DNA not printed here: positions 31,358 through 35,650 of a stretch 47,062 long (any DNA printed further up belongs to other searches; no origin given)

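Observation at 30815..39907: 3030-aa ORF carries both double-psi beta-barrel signatures of a cellular-type RNA polymerase: candidate single-polypeptide, virion-delivered RNAP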

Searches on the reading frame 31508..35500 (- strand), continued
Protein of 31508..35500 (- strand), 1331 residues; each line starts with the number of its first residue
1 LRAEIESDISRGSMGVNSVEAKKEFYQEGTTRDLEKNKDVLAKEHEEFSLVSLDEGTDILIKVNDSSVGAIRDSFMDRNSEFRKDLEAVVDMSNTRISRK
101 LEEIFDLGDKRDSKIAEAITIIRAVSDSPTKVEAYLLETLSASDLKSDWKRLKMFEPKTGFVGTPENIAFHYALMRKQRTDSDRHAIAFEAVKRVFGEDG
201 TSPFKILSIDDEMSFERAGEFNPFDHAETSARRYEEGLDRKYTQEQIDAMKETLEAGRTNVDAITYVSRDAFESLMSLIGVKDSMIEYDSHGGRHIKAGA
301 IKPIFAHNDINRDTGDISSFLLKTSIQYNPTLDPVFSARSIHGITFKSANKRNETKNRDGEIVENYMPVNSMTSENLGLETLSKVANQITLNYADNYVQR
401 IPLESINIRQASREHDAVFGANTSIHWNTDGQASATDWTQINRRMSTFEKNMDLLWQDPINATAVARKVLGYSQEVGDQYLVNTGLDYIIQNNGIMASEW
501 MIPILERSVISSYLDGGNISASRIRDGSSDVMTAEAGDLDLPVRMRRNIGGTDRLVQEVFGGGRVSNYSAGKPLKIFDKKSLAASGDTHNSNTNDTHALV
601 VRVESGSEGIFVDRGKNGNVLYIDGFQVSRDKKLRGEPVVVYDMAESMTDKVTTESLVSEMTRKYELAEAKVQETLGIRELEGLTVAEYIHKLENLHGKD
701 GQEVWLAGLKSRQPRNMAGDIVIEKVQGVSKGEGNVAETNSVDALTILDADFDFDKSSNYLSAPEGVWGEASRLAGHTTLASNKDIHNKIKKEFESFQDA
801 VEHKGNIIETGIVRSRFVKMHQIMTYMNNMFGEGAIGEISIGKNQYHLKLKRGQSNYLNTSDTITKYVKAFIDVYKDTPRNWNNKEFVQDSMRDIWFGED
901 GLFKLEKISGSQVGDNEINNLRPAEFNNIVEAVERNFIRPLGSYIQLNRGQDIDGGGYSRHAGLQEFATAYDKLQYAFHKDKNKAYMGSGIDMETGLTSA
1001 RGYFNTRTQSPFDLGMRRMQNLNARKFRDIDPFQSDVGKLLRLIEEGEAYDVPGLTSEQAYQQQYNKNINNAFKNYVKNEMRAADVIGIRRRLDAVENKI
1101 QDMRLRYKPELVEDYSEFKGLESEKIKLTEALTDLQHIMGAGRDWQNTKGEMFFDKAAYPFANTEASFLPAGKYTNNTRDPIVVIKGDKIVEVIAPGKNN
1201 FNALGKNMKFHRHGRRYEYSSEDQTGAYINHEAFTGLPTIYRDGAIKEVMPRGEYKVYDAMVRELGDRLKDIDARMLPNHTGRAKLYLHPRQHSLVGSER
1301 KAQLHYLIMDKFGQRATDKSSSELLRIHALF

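Call 83: find_homologous_proteins(query=A2, max_evalue=0.00001)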
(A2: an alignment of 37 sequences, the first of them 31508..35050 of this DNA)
Query A2 (37 sequences) (1181 aa, profile of the alignment): 7 proteins with E <= 0.00001 among 8000 candidates.
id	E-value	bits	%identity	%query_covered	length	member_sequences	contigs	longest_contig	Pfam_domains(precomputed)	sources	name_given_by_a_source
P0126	0.0e+0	2738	27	92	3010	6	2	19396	-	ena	-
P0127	0.0e+0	2234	31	60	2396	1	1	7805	-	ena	-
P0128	0.0e+0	2039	36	100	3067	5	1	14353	-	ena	-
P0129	0.0e+0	1942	22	75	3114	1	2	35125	-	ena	-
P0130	0.0e+0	1893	40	98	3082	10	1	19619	-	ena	-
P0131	0.0e+0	1740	38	98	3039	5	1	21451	-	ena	-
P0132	2.2e-38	149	27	10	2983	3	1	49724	-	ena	-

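Call 85: find_encoding_contigs(protein=P0132, flank=10000, max_places=2)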
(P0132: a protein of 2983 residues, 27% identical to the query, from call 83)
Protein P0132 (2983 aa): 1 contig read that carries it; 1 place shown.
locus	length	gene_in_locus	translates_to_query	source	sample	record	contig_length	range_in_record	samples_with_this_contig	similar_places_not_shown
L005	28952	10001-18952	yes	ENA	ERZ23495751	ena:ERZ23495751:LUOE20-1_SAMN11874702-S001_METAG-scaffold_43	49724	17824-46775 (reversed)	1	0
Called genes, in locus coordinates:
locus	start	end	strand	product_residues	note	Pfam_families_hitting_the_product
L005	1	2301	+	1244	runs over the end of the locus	-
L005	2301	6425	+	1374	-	-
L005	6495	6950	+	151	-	-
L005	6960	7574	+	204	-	-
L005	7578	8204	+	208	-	-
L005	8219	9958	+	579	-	-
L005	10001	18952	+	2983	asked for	-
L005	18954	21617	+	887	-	-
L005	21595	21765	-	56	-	-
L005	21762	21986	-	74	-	PF24608:PDDEXK_15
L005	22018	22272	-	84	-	-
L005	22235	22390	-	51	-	-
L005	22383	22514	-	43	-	-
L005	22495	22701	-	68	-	-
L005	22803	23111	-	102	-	-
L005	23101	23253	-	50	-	-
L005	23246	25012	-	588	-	PF03796:DnaB_C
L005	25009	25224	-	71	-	-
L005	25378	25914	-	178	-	-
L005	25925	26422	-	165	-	PF04404:ERF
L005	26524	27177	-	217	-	PF00899:ThiF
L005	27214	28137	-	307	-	-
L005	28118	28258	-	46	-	-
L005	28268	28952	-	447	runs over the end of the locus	-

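Call 106: find_encoding_contigs(protein=P0129, flank=6000, max_places=1)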
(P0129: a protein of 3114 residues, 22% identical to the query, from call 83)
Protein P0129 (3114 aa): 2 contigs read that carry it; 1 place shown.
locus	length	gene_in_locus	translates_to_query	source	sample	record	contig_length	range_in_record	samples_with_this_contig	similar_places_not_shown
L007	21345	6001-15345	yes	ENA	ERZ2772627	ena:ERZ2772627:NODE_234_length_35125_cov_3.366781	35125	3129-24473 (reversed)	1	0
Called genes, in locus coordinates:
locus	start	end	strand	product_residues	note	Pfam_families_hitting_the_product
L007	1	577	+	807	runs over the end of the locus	-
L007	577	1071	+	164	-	-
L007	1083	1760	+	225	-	-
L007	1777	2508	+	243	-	-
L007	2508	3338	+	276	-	-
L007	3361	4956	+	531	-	-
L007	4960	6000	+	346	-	-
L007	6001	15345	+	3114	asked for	-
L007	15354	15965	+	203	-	-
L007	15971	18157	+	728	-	-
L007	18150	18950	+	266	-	-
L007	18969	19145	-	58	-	-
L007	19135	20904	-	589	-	PF03796:DnaB_C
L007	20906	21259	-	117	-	PF24608:PDDEXK_15 (faint)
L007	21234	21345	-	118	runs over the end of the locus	-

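Call 107: find_encoding_contigs(protein=P0126, flank=6000, max_places=1)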
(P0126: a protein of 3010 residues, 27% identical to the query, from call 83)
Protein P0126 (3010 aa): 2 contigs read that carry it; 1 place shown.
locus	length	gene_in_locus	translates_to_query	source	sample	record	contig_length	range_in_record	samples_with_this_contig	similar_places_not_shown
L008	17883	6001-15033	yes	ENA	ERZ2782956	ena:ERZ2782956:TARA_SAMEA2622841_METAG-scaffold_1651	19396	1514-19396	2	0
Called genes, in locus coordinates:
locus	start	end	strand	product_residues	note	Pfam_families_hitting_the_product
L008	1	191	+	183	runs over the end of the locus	PF27704:GuanidinoAc_N-MeTrfase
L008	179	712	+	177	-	-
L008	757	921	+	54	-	-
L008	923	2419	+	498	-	-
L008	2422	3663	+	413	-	-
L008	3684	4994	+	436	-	-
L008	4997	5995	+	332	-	-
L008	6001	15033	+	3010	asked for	-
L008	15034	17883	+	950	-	?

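Call 108: find_encoding_contigs(protein=P0131, flank=6000, max_places=1)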
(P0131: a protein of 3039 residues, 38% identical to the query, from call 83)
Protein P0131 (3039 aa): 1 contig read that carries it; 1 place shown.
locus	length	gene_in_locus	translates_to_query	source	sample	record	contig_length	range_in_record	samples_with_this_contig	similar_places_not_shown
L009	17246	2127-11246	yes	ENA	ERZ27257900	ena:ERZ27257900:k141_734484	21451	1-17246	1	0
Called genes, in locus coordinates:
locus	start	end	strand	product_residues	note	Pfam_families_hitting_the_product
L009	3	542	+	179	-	?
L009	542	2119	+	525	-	-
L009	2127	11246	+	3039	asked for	-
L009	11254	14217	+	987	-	-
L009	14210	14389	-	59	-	-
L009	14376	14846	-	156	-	-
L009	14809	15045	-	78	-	-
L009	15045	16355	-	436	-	PF00772:DnaB, PF03796:DnaB_C, PF06745:ATPase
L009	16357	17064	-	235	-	PF02086:MethyltransfD12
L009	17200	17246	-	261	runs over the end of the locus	PF06067:DUF932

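Call 114: find_related_loci(query=A2, collection=viral_contigs, flank=4000)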
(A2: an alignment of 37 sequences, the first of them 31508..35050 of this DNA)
Query A2 (1181 aa) in viral_contigs; peptide patterns used: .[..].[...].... (x = any residue, [..] = any of these).
412 stretches matched a pattern; 56 encode a relative of the query (tblastn E <= 1e-3); 56 distinct loci.
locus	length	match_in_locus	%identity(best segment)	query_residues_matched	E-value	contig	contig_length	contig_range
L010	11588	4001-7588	36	1-1181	0e+0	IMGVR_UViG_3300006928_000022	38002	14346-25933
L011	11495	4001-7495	37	1-1160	0e+0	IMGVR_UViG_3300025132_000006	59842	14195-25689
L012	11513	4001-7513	30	1-1125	8e-143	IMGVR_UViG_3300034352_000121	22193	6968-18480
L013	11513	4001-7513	29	1-1125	3e-135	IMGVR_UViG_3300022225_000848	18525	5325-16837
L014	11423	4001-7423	30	1-1117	3e-112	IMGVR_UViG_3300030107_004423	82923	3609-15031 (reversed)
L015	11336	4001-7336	29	3-1090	3e-112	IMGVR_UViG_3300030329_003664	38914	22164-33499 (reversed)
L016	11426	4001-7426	28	1-1088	4e-110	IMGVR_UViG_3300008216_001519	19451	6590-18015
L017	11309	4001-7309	30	1-1090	2e-110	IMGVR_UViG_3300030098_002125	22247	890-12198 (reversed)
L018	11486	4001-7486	27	1-1095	3e-103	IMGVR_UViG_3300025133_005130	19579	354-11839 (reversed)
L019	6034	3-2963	29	116-1090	4e-100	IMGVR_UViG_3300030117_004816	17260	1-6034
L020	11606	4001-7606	28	2-1163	5e-104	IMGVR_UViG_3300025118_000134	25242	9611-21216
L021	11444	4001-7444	28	3-1125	2e-99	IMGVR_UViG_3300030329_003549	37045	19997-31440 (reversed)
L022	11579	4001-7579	27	2-1132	3e-99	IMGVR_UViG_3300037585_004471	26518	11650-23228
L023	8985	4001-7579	27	2-1132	3e-99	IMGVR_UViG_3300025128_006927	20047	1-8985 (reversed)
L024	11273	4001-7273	29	1-1090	5e-99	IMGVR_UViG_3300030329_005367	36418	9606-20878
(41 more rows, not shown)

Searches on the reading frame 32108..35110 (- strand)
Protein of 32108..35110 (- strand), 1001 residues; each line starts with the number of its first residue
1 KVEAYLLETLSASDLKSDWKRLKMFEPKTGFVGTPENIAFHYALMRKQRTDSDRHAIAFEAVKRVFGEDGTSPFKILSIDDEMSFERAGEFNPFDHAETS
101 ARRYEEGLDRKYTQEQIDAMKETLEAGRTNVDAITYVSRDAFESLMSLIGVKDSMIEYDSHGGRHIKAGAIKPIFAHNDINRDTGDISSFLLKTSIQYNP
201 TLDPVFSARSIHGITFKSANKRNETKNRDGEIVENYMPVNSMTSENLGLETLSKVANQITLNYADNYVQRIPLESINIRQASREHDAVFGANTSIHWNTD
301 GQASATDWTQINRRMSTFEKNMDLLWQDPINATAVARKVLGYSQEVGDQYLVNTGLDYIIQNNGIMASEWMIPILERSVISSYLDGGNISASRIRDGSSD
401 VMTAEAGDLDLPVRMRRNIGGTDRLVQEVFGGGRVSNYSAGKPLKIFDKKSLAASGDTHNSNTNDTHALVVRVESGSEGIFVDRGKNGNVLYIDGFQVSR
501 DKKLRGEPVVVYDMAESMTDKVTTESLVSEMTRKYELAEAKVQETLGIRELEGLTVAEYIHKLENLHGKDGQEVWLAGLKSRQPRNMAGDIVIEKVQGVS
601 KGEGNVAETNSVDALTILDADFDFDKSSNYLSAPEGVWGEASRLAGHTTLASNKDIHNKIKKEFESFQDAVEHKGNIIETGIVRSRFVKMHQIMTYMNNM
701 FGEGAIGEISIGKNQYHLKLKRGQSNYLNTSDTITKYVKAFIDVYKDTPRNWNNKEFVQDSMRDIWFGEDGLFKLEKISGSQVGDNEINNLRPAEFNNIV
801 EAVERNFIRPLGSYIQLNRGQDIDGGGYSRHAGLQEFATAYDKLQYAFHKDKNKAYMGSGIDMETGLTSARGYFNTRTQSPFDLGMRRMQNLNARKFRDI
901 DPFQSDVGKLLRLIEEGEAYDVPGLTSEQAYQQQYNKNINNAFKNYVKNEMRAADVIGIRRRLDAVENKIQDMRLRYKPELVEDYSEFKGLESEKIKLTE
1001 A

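Call 48: search_protein_families(library=pfam, proteins=[P0072, P0077, P0080, P0086, P0062, P0083], max_evalue=0.1)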
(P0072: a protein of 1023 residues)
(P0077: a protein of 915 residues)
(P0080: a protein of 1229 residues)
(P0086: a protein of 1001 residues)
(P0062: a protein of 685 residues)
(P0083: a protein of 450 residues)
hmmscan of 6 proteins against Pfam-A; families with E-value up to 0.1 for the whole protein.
P0072 (1023 aa): 0 families

P0077 (915 aa): 0 families

P0080 (1229 aa): 0 families

P0086 (1001 aa): 0 families

P0062 (685 aa): 1 family
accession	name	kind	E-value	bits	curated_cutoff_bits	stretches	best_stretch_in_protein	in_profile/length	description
PF22751.1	DUF488-N3a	-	0.061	14.1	27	0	383-423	34-73/118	Active DUF488-N3 subclade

P0083 (450 aa): 0 families
